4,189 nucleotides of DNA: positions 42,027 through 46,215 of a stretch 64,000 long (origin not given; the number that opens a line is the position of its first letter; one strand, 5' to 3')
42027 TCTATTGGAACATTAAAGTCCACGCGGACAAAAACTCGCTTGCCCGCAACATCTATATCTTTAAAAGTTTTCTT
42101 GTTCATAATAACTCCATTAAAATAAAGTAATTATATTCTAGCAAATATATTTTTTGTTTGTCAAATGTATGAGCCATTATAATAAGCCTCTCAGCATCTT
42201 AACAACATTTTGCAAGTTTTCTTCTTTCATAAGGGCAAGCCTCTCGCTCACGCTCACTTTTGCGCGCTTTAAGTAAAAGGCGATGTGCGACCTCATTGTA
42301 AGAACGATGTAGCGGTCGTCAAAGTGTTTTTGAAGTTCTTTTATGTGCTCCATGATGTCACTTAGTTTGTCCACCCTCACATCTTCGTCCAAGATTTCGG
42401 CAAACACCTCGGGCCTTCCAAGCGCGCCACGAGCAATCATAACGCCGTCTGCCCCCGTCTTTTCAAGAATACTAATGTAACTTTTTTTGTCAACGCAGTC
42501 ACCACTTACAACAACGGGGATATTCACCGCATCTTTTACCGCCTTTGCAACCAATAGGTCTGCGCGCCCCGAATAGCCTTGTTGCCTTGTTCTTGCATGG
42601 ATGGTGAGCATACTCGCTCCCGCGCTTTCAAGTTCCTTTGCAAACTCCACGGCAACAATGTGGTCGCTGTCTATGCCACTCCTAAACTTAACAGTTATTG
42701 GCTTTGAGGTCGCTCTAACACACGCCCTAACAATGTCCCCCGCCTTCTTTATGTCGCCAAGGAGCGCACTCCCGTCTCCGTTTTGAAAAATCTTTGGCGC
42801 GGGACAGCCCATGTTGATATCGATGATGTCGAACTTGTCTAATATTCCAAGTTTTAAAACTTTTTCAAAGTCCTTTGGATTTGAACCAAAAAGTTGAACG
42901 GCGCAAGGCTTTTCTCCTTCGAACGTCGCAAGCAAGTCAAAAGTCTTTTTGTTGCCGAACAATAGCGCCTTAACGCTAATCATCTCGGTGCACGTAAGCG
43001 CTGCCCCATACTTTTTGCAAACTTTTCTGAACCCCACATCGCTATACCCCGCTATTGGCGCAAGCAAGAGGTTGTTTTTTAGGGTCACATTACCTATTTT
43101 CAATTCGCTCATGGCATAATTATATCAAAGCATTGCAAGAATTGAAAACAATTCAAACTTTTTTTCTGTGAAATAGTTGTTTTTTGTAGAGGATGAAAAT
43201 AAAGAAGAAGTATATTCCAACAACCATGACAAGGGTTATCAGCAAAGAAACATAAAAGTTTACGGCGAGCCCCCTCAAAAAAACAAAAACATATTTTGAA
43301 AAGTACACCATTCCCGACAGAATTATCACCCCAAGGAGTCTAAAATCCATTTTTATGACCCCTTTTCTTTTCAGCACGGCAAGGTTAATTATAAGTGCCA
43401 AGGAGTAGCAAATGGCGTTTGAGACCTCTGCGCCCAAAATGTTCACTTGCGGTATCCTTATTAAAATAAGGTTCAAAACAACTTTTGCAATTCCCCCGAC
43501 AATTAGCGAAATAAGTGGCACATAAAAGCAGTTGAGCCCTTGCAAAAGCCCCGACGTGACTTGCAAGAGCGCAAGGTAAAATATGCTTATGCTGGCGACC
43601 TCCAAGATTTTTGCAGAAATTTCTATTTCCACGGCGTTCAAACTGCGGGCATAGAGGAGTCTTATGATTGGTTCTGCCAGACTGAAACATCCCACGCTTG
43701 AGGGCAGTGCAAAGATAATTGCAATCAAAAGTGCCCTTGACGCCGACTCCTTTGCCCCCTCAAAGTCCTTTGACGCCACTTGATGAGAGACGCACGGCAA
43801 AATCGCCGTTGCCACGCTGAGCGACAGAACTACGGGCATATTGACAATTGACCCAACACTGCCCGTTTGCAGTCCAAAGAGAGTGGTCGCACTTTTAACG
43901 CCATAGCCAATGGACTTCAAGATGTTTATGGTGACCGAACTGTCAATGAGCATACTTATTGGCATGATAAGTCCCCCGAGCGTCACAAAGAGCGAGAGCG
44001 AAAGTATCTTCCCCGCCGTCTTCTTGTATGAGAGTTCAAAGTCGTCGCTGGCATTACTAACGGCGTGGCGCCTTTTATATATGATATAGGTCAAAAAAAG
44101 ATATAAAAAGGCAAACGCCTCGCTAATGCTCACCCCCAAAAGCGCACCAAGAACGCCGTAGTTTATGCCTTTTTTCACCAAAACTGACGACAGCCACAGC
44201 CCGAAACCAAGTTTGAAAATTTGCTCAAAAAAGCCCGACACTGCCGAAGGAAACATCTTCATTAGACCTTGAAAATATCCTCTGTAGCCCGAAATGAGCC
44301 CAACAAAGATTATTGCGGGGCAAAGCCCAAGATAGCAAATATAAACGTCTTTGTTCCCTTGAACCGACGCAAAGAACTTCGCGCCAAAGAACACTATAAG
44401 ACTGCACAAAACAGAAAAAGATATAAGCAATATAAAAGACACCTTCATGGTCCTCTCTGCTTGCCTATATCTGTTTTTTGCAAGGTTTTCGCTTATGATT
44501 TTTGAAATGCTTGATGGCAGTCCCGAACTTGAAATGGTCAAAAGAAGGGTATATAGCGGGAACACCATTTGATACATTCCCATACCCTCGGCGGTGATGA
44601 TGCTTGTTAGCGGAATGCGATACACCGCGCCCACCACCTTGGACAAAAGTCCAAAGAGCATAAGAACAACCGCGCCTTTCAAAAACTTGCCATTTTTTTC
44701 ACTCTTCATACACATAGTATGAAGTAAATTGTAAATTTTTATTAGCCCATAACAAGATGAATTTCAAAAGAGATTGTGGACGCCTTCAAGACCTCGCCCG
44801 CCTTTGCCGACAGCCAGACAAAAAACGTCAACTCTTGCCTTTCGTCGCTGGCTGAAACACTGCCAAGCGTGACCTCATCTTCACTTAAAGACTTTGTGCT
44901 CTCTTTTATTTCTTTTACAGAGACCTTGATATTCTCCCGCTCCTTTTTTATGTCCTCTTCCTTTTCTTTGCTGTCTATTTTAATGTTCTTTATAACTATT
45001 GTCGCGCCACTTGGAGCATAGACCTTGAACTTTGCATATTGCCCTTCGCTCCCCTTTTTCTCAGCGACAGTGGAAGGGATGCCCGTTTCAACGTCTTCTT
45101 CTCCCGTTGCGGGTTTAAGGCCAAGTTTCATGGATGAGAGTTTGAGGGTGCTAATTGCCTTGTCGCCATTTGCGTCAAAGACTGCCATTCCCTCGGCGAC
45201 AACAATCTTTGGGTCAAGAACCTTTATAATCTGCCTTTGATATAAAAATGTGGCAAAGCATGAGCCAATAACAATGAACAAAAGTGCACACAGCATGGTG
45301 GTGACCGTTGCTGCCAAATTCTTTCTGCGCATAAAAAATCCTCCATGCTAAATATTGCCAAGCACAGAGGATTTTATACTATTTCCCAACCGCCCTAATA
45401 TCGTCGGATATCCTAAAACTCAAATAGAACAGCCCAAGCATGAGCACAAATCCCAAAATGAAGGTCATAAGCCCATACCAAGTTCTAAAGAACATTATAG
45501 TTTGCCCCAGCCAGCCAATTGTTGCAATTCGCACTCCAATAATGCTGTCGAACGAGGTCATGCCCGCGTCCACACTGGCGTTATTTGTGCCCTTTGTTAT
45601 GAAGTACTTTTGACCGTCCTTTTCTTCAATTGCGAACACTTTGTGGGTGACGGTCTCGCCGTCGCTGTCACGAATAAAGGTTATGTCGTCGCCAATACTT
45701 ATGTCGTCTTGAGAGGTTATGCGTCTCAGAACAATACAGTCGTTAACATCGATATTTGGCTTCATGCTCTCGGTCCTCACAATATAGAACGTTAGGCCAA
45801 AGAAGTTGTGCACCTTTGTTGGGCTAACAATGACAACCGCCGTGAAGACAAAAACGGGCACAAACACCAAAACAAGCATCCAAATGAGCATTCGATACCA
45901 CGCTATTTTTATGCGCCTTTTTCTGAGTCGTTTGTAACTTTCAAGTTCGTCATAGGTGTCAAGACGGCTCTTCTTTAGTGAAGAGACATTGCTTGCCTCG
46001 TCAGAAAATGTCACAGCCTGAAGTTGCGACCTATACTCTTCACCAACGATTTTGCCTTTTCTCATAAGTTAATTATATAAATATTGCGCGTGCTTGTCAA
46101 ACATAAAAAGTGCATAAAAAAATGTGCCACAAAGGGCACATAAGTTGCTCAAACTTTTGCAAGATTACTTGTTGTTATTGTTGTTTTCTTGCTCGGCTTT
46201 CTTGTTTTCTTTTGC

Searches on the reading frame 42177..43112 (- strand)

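Call 63: search_protein_families(library=pfam, proteins=[window:42177-43112:-], max_evalue=0.001)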
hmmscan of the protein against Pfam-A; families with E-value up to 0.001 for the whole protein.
window:42177-43112:- (311 aa): 3 families
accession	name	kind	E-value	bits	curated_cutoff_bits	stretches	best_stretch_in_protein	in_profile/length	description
PF01207.24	Dus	-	9e-74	248.8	20.4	1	16-289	1-284/311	Dihydrouridine synthase (Dus)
PF02913.24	FAD-oxidase_C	-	3.3e-06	27.4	21.2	1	116-276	10-163/248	FAD linked oxidases, C-terminal domain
PF00977.27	His_biosynth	-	0.00059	19.8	23.6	0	140-228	134-220/228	Histidine biosynthesis protein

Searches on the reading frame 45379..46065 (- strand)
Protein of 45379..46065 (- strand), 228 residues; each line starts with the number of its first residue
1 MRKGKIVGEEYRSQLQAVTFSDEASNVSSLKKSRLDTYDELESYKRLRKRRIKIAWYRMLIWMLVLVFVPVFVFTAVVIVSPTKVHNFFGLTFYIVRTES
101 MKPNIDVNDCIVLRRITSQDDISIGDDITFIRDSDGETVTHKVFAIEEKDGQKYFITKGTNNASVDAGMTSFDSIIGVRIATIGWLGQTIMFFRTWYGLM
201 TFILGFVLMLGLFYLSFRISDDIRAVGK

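Call 63: search_protein_families(library=pfam, proteins=[window:45379-46065:-], max_evalue=0.001)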
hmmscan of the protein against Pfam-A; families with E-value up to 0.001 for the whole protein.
window:45379-46065:- (228 aa): 0 families

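Call 64: search_protein_families(library=pfam, proteins=[window:45379-46065:-], max_evalue=0.01)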
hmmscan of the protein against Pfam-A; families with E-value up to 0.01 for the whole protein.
window:45379-46065:- (228 aa): 1 family
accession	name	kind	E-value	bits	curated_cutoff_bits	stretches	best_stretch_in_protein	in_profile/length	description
PF12420.13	DUF3671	-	0.0059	16.5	34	1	35-216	134-209/223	Fam-L, Fam-M like protein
